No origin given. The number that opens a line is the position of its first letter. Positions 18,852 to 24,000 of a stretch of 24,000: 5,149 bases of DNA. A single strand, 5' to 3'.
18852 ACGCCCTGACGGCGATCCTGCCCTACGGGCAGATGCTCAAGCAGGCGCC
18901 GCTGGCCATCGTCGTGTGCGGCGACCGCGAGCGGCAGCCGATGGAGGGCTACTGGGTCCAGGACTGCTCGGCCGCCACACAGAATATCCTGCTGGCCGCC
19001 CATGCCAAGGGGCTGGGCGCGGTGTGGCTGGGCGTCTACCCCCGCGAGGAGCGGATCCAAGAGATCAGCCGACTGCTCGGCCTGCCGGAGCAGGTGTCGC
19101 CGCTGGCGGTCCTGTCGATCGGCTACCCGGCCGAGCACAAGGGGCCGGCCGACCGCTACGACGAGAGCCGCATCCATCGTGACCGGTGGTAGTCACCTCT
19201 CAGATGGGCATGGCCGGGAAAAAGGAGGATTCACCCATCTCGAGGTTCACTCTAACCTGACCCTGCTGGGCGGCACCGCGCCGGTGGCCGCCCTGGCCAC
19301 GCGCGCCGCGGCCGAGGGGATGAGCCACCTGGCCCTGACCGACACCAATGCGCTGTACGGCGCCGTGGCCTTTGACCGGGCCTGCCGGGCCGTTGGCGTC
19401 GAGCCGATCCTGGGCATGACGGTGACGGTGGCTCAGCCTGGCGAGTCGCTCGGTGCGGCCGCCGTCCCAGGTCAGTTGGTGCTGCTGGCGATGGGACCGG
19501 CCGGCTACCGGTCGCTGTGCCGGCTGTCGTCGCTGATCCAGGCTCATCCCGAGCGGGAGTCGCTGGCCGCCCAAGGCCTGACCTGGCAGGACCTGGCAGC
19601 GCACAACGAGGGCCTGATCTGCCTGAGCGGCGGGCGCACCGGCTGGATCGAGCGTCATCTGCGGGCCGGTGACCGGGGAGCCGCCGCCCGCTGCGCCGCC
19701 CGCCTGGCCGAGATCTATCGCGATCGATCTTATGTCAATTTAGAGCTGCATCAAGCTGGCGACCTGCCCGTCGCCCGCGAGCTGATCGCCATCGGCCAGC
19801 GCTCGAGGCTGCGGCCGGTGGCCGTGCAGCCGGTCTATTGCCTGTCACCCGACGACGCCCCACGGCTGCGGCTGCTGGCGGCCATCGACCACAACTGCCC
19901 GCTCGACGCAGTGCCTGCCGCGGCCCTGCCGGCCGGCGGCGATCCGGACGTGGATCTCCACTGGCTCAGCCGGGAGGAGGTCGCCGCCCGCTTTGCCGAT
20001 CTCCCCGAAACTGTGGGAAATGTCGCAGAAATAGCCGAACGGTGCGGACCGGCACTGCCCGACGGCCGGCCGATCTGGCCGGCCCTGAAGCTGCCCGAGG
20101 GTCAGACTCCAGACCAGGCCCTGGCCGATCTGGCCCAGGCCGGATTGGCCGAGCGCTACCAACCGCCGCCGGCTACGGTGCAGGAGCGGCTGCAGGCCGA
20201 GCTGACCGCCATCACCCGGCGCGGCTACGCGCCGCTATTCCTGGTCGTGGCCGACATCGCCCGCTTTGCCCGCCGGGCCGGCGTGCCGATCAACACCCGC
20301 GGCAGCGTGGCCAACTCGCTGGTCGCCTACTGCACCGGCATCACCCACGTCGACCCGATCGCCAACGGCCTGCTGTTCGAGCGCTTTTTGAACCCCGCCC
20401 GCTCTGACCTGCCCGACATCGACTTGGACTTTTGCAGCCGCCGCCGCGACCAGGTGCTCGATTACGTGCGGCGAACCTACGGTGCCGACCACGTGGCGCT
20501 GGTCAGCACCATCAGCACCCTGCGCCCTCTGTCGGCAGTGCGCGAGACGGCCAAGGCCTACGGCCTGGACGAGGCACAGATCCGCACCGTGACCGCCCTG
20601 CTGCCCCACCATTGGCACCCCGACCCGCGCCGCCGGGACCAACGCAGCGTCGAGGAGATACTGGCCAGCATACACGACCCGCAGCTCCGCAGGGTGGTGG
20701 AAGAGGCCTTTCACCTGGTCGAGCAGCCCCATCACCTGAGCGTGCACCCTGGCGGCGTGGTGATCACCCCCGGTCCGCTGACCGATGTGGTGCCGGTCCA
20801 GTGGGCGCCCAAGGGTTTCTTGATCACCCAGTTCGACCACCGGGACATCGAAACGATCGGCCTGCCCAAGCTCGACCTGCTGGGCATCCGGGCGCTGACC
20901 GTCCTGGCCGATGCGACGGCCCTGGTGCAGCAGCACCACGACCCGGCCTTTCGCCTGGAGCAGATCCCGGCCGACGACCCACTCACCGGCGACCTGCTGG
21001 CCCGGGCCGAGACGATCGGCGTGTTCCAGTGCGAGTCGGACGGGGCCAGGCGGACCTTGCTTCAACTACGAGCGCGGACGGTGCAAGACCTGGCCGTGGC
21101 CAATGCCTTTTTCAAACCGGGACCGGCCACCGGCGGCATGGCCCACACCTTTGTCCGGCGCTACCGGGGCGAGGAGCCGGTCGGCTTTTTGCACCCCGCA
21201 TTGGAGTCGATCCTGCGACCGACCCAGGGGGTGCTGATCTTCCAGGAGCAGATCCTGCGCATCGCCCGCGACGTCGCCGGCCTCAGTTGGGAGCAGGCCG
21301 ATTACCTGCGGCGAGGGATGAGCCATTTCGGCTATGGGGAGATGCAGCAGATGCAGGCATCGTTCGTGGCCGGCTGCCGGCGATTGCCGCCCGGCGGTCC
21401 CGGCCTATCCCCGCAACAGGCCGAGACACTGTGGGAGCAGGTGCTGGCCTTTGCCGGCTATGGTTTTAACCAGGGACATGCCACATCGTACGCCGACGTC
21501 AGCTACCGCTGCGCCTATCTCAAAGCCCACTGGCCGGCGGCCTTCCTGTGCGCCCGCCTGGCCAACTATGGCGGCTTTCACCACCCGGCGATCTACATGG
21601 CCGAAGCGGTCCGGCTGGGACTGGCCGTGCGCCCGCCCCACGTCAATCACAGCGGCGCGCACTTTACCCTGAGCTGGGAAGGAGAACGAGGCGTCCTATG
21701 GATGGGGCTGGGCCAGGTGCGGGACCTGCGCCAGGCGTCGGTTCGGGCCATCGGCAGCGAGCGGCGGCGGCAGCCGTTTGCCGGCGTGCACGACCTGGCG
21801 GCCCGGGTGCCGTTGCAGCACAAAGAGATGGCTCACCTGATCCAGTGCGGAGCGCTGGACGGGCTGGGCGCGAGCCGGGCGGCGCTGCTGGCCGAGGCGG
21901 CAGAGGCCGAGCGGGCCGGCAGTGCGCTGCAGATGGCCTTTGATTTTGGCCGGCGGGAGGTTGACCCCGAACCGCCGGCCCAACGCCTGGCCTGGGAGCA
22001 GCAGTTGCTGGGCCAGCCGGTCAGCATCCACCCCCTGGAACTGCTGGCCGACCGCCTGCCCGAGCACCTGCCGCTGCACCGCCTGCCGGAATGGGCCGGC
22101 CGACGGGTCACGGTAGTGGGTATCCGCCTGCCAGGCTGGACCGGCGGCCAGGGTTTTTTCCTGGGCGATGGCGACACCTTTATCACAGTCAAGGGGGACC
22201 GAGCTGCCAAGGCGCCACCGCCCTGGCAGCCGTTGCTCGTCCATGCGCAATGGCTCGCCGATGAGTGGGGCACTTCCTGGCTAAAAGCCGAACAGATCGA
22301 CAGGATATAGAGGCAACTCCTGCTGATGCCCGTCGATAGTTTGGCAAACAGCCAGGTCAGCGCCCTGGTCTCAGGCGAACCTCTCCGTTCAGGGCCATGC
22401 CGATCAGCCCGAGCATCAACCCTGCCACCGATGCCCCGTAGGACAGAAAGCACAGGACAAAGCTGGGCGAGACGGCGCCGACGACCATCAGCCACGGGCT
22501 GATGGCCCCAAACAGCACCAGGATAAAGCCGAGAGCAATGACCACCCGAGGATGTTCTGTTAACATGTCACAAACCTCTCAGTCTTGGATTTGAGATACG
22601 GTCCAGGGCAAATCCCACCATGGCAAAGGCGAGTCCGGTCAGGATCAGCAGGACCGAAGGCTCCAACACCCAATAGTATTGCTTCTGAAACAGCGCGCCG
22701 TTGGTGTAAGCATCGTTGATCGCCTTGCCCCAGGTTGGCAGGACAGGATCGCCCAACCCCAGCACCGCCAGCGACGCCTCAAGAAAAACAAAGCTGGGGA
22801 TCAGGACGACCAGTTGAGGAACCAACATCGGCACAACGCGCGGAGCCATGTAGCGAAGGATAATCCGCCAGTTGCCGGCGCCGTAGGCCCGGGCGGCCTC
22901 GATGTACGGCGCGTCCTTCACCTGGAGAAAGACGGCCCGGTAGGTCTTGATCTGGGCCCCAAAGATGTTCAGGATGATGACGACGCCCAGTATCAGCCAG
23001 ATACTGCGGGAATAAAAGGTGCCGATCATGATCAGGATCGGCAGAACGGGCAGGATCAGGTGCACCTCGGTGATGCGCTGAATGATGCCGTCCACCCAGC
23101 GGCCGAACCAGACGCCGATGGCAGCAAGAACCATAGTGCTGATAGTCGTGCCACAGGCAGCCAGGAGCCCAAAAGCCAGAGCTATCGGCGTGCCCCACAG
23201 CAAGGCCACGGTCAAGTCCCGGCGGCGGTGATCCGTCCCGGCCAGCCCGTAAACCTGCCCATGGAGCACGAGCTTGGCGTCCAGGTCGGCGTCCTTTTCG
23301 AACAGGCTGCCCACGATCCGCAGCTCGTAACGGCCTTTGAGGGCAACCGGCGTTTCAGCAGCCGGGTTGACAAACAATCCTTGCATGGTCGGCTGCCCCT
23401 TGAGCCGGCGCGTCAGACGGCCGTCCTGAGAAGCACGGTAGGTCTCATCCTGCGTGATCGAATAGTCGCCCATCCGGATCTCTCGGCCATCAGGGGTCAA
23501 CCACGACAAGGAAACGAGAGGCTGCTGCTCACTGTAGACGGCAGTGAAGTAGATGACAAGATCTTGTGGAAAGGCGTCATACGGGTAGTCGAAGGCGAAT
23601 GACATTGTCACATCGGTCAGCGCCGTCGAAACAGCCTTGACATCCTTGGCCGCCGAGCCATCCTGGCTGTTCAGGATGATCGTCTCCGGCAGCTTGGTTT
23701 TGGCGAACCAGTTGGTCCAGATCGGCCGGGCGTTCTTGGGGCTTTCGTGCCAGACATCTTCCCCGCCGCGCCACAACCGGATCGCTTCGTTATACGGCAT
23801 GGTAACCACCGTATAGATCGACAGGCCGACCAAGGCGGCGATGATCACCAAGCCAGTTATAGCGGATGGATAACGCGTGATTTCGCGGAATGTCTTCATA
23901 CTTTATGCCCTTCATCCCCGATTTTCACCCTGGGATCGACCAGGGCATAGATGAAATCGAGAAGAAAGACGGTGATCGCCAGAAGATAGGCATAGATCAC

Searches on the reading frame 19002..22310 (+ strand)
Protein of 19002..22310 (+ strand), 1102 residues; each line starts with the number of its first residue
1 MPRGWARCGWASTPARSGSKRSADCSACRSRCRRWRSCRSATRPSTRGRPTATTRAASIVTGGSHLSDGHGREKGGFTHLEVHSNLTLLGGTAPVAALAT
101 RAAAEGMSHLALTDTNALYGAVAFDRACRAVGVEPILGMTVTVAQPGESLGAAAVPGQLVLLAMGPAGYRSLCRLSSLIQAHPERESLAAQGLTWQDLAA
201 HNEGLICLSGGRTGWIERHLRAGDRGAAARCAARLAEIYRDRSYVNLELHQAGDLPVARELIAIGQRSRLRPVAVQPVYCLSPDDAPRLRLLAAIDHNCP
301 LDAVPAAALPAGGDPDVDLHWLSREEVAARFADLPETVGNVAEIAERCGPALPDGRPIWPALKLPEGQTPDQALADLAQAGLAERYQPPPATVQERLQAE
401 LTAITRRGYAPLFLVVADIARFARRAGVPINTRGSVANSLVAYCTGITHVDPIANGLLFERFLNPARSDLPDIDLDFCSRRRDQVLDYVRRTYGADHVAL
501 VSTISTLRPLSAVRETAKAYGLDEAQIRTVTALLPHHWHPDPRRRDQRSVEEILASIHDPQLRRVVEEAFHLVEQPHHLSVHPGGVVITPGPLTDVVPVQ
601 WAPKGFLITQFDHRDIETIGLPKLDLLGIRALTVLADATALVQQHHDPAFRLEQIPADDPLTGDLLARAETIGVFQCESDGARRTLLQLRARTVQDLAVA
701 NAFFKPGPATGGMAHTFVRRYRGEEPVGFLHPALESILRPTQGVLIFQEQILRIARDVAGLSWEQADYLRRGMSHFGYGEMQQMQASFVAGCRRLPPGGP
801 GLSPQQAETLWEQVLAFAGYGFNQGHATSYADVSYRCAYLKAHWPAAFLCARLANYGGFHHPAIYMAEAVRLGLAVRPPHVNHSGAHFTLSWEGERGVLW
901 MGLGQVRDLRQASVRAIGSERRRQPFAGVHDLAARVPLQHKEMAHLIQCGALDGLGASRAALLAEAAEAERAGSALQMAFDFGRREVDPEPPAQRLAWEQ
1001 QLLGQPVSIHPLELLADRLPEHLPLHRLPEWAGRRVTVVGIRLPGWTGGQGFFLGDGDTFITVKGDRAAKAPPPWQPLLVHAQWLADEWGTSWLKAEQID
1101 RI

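Call 49: search_protein_families(library=pfam, proteins=[window:19002-22310:+], max_evalue=0.001)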
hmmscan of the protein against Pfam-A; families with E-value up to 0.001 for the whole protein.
window:19002-22310:+ (1102 aa): 4 families
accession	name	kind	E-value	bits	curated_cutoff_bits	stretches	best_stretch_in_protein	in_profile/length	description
PF07733.18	DNA_pol3_alpha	-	2.1e-76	257.4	23.9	1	373-628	2-260/260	Bacterial DNA polymerase III alpha NTPase domain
PF17657.6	DNA_pol3_finger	-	1.2e-44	152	22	1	632-793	2-163/166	Bacterial DNA polymerase III alpha subunit finger domain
PF02811.25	PHP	-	2.2e-28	100.1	26.4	1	79-247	1-161/164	PHP domain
PF14579.12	HHH_6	-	5.1e-19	68.7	25.6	1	873-962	1-90/90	Helix-hairpin-helix motif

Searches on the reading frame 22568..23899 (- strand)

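Call 49: search_protein_families(library=pfam, proteins=[window:22568-23899:-], max_evalue=0.001)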
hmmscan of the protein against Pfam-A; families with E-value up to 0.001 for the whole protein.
window:22568-23899:- (443 aa): 1 family
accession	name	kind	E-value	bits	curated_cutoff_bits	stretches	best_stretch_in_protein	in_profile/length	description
PF00528.27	BPD_transp_1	-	1.6e-17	64.3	26.4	1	258-441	7-183/184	Binding-protein-dependent transport system inner membrane component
